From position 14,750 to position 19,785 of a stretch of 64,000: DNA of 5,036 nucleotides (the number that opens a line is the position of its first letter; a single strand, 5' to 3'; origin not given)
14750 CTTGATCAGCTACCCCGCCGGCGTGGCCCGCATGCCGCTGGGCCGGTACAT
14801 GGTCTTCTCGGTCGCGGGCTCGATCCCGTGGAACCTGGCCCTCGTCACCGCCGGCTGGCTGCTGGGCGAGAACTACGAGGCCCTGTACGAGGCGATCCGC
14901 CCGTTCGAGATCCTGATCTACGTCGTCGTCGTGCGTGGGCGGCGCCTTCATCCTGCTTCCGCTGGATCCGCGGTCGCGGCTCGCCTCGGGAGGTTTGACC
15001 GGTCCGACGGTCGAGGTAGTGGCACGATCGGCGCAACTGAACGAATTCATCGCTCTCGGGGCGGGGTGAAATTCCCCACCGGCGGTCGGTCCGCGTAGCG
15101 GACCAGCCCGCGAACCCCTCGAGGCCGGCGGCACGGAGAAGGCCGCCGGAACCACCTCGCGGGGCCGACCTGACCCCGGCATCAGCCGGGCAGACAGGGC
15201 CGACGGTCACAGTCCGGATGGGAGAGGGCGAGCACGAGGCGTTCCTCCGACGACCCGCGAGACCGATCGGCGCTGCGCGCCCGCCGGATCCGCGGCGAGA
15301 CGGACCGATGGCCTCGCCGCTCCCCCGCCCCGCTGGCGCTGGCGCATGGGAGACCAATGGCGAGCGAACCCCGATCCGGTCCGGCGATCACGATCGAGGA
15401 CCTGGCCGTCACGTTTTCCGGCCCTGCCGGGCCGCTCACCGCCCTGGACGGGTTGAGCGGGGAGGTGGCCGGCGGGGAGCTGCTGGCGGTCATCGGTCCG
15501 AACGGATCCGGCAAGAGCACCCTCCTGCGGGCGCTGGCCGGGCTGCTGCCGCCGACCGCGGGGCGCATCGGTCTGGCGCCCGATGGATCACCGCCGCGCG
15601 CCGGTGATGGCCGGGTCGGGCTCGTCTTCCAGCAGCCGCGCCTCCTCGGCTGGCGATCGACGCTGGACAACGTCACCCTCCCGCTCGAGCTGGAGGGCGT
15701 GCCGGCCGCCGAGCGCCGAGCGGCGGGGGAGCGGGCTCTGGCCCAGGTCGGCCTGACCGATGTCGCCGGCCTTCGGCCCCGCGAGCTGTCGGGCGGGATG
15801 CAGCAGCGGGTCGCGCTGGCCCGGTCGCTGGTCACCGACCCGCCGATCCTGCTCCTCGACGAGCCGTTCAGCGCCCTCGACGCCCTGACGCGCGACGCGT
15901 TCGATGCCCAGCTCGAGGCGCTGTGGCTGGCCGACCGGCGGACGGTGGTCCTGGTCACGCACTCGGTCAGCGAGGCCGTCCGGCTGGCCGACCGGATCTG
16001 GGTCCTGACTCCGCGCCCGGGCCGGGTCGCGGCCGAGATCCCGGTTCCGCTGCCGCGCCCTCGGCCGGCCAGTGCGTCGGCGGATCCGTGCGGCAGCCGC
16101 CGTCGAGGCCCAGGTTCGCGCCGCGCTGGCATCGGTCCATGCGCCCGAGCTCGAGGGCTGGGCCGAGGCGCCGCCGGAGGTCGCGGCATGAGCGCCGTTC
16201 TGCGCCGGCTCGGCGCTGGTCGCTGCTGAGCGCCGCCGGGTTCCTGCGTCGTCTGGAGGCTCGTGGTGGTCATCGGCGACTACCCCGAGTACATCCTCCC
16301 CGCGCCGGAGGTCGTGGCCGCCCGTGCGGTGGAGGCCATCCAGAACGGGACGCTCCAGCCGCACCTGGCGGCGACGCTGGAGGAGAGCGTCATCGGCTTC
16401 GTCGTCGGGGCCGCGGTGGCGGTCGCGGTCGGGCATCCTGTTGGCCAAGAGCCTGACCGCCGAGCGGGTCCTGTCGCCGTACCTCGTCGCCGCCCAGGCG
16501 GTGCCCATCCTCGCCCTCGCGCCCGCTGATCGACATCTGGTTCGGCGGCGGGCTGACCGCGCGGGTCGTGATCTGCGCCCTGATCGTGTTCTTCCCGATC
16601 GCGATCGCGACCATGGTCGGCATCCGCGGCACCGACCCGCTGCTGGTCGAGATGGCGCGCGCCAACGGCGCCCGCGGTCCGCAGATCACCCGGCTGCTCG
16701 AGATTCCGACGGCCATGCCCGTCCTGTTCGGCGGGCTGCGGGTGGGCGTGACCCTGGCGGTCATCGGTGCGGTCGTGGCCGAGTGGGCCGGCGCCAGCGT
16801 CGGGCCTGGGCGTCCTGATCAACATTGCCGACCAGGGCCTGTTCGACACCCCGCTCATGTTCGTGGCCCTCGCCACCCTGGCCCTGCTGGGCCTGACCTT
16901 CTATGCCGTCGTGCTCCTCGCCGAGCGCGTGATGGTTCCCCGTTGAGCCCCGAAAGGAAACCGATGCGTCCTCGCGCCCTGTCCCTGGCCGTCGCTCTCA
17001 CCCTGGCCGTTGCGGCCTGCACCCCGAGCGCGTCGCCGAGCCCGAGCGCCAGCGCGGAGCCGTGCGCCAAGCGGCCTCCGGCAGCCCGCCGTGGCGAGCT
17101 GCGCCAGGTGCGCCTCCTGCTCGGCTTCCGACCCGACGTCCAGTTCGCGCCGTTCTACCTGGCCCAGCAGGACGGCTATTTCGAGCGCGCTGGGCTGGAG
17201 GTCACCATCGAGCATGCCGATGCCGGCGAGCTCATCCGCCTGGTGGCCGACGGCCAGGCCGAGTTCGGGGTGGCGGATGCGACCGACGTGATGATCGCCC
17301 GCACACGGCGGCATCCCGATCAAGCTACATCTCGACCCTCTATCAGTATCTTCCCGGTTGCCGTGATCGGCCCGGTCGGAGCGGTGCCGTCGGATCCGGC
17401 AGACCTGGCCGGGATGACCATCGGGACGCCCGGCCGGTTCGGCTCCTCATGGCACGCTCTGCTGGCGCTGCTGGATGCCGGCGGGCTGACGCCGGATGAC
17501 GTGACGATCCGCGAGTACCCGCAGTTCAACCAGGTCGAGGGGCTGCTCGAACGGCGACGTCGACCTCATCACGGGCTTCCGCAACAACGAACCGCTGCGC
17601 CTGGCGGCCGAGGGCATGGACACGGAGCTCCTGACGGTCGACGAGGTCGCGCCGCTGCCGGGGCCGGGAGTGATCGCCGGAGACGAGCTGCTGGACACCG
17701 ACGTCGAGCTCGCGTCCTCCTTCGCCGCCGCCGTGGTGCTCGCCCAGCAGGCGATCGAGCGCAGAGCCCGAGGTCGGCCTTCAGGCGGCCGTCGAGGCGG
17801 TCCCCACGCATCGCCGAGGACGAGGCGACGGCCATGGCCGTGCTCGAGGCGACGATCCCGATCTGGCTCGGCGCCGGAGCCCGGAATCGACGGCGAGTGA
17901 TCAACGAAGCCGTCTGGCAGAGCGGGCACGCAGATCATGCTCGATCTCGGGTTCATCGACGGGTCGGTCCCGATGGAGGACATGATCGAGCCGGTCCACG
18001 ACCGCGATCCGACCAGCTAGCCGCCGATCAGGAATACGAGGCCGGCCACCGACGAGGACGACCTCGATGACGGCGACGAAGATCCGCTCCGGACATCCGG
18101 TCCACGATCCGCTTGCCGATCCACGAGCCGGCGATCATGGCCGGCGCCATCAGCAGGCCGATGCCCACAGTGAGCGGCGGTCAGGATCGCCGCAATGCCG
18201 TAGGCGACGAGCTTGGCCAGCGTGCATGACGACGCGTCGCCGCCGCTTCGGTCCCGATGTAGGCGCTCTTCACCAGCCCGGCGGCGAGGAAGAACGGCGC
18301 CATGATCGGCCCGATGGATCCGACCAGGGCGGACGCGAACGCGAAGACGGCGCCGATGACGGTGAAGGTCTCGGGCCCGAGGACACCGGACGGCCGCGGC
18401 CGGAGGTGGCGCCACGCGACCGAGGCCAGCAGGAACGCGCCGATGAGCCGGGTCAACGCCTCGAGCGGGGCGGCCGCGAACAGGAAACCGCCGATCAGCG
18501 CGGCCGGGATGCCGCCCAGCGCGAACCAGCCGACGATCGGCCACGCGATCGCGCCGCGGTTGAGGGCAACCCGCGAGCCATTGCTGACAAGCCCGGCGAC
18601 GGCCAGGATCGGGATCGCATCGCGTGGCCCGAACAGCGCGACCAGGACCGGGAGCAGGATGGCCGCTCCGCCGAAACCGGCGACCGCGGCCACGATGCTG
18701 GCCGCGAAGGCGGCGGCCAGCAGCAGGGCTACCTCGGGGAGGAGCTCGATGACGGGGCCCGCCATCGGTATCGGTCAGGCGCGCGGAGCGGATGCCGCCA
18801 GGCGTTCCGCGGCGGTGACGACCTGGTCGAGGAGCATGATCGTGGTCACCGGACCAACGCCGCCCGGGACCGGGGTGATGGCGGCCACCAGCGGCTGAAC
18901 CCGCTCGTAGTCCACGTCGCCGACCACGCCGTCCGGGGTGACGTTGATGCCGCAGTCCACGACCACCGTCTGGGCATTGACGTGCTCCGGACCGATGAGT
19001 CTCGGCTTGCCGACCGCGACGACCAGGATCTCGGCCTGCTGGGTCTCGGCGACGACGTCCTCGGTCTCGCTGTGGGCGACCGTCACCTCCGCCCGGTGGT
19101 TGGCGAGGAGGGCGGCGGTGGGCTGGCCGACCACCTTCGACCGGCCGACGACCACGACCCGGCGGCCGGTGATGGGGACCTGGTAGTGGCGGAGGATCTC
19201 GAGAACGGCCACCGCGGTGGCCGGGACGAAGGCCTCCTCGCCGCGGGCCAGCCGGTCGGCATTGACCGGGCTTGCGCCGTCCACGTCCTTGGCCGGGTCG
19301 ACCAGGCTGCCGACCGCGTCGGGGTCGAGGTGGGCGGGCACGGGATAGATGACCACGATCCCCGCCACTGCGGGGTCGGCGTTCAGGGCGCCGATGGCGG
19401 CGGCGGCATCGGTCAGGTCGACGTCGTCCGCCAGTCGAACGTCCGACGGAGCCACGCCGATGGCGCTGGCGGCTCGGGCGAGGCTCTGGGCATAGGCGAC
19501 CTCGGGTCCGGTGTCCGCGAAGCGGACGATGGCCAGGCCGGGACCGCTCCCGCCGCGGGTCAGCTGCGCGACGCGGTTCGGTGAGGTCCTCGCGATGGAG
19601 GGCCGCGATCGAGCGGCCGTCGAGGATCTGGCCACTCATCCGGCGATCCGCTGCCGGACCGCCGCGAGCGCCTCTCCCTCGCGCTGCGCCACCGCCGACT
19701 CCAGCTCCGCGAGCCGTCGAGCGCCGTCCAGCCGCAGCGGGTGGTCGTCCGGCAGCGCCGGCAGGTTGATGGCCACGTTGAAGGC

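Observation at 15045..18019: FMN riboswitch controlling a three-gene NitT/TauT-type ABC importer with an NMT1/THI5-like lipoprotein: a RibXY-type riboflavin uptake system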

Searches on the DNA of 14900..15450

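Call 4: search_rna_families(source=window, start=14900, end=15450, threshold=evalue, max_evalue=10, show_alignments=3)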
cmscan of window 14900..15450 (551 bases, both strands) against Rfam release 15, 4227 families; matches with E-value up to 10: 4.
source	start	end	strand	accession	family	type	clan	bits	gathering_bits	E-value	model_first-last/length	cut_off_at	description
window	15048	15233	+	RF00050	FMN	Cis-reg; riboswitch;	-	62.1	66.2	1e-13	1-138/138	no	FMN riboswitch aptamer (RFN element)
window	15073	15102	+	RF01333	CRISPR-DR20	Gene; CRISPR;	-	17.9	42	0.62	1-36/36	no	CRISPR RNA direct repeat element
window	15382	15434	+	RF02163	sR-tMet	Gene; snRNA; snoRNA; CD-box;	-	15.1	50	9.7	1-72/72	no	Small nucleolar RNA sR-tMet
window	15065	15105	-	RF02975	DUF3800-XI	Gene; sRNA;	-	14.9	37.8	0.83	1-48/48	no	DUF3800-XI RNA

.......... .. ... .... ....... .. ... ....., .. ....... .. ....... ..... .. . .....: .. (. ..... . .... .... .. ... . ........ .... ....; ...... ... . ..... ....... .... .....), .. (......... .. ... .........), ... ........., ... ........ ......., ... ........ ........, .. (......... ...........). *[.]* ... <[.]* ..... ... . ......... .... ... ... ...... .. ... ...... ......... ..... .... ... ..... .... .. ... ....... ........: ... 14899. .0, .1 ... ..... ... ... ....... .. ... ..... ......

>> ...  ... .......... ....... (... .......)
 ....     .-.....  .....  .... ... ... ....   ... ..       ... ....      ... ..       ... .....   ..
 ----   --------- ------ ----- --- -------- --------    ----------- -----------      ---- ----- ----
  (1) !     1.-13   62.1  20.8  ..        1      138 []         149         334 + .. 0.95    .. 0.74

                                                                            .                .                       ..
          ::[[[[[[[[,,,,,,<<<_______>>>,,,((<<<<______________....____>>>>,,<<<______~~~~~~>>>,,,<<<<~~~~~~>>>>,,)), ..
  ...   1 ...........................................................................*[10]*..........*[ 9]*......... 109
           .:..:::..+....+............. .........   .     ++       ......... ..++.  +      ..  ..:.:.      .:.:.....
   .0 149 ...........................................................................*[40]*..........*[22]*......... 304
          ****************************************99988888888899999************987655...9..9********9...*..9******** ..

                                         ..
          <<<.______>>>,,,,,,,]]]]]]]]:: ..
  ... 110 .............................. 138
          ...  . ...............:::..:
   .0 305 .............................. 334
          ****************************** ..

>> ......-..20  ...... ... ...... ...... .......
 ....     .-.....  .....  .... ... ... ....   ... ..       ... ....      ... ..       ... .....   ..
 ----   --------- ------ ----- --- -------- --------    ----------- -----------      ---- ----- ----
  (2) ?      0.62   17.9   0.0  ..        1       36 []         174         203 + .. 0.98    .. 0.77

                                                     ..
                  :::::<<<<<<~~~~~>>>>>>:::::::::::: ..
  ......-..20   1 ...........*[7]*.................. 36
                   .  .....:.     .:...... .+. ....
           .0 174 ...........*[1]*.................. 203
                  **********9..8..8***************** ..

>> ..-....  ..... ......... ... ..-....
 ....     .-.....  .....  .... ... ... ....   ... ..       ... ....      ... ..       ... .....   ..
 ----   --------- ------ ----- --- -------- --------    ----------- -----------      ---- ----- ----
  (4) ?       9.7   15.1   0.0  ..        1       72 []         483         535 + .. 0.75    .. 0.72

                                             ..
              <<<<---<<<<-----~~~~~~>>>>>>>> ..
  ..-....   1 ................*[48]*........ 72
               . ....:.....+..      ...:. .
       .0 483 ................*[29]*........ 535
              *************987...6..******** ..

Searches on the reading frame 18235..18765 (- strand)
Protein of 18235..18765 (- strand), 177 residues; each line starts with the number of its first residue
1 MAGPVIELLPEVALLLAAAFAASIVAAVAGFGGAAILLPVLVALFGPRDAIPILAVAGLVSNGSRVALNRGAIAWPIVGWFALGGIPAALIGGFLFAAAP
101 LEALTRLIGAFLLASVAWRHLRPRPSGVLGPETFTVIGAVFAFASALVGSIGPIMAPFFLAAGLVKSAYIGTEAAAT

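Call 45: search_protein_families(library=pfam, proteins=[window:18235-18765:-])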
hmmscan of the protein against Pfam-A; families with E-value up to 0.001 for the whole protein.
seq(177 aa): 1 family
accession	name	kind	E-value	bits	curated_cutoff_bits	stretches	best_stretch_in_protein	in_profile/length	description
PF01925.25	TauE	-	3.7e-19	69.8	32.6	1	15-175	1-172/237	Sulfite exporter TauE/SafE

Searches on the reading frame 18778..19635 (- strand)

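Call 45: search_protein_families(library=pfam, proteins=[window:18778-19635:-])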
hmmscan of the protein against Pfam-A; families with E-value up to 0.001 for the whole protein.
seq(286 aa): 2 families
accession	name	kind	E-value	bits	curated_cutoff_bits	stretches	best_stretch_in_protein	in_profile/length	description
PF02882.25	THF_DHG_CYH_C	-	5.4e-55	185.5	27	1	123-278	2-158/160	Tetrahydrofolate dehydrogenase/cyclohydrolase, NAD(P)-binding domain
PF00763.28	THF_DHG_CYH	-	1.3e-19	71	32.8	1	18-119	14-115/115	Tetrahydrofolate dehydrogenase/cyclohydrolase, catalytic domain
